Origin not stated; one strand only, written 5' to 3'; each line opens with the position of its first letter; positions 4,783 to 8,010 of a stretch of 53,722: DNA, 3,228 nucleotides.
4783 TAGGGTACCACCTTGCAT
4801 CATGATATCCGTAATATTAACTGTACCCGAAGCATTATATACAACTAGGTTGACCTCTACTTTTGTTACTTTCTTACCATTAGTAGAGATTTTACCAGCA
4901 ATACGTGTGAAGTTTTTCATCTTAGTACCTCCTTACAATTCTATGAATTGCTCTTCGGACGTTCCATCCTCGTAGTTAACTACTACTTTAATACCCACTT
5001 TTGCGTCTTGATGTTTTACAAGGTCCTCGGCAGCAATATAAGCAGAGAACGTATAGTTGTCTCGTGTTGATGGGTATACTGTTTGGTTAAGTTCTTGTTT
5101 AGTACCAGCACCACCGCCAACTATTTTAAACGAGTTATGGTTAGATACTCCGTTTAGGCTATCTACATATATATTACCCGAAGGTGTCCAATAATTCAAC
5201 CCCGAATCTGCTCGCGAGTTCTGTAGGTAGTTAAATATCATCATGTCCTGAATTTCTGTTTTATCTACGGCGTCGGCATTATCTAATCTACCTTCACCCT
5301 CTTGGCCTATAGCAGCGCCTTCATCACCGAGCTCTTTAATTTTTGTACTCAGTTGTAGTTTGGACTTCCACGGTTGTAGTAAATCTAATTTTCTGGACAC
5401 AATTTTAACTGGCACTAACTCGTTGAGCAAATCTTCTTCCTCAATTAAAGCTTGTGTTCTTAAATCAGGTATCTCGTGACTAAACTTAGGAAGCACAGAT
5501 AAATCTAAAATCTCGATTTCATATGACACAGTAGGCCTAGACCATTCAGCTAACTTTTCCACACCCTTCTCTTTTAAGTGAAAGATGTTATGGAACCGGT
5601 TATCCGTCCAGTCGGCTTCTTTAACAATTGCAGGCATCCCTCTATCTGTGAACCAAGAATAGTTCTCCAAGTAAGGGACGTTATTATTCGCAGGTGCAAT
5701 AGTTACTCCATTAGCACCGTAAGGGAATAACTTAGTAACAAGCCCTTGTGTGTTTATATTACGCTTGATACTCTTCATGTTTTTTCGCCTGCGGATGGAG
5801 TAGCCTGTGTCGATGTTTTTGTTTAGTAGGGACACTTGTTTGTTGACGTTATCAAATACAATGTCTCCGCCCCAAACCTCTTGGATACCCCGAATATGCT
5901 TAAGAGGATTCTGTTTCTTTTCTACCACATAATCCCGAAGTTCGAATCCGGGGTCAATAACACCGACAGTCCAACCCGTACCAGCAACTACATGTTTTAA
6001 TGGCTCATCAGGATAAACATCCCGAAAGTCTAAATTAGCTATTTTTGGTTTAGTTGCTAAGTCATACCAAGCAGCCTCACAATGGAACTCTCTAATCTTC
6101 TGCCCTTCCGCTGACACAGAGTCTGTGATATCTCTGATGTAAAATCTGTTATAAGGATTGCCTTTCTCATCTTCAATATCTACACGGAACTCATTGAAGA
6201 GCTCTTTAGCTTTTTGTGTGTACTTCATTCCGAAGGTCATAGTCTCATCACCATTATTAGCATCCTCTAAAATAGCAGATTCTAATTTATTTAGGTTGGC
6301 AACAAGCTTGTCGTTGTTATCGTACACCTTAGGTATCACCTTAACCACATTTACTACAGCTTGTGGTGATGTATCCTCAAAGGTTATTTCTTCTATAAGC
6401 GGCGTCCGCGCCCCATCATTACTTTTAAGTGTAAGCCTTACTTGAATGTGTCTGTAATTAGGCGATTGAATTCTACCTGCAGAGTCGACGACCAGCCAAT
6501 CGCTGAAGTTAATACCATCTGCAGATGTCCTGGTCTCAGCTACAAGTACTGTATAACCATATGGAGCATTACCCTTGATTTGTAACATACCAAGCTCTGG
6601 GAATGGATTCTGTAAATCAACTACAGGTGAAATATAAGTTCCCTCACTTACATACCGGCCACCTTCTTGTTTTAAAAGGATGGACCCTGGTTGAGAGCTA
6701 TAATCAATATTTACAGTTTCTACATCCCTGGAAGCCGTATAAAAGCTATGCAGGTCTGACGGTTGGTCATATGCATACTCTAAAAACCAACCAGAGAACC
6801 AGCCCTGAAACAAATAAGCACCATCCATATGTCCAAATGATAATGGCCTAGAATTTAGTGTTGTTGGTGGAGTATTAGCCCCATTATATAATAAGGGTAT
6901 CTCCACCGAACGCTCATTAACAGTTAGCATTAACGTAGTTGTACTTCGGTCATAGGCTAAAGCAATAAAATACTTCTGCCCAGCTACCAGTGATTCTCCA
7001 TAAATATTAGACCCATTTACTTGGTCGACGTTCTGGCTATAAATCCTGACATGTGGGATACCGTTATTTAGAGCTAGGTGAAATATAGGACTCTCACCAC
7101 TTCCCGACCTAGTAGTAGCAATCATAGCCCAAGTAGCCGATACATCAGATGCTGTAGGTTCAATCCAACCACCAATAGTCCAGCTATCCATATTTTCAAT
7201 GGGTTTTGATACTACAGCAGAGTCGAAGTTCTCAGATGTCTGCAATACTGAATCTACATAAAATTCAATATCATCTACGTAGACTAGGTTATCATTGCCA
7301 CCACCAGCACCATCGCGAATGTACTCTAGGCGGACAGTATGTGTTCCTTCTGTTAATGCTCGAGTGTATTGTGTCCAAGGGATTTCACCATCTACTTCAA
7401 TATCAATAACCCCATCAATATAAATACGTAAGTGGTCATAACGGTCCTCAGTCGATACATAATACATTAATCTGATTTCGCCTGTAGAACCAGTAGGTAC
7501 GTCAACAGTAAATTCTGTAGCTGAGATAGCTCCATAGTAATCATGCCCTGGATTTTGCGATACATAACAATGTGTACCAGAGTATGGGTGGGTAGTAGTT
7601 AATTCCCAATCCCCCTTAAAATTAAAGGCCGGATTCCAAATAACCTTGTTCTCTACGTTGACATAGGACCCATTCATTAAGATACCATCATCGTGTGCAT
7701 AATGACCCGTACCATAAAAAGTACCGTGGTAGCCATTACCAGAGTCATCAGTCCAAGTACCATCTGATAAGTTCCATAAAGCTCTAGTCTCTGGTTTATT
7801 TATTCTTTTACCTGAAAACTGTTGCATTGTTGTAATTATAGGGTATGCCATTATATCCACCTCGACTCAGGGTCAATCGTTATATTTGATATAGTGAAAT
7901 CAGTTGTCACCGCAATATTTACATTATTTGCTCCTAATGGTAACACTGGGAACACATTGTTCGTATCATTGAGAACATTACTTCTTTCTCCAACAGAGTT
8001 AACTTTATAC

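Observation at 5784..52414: Strand-oriented, over-represented 12-mer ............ scattered around the genome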

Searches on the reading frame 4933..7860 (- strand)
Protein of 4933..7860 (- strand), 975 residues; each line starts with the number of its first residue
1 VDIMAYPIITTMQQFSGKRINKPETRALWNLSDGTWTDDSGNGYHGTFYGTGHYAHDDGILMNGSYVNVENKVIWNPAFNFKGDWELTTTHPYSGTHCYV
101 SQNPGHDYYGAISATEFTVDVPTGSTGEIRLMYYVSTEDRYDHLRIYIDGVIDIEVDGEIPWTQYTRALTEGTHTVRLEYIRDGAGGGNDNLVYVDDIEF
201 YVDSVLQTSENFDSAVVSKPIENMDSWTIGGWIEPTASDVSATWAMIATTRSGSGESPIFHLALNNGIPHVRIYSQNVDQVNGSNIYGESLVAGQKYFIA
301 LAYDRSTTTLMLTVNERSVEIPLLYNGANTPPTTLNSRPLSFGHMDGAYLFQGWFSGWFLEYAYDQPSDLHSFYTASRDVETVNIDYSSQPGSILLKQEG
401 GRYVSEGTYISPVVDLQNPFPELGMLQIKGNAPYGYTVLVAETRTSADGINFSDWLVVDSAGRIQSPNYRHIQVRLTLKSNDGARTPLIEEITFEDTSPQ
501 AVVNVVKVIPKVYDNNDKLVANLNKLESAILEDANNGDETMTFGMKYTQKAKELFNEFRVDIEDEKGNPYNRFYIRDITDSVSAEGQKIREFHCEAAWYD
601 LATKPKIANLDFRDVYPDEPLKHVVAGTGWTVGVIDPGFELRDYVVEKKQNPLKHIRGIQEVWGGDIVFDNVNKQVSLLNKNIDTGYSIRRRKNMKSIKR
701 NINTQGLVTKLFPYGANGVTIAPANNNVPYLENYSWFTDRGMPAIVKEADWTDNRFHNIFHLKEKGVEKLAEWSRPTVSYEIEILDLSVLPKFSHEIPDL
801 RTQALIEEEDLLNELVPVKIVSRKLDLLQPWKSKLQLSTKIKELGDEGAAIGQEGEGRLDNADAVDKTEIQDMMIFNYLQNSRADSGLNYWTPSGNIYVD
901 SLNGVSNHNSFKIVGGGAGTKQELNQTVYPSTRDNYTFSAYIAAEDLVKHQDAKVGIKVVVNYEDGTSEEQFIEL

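Call 68: find_related_loci(query=A5, collection=viral_contigs, flank=10000)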
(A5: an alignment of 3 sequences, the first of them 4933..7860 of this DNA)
Query A5 (975 aa) in viral_contigs; peptide patterns used: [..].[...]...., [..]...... (x = any residue, [..] = any of these).
57 stretches matched a pattern, but none encodes a relative of the query by tblastn (E <= 1e-3).
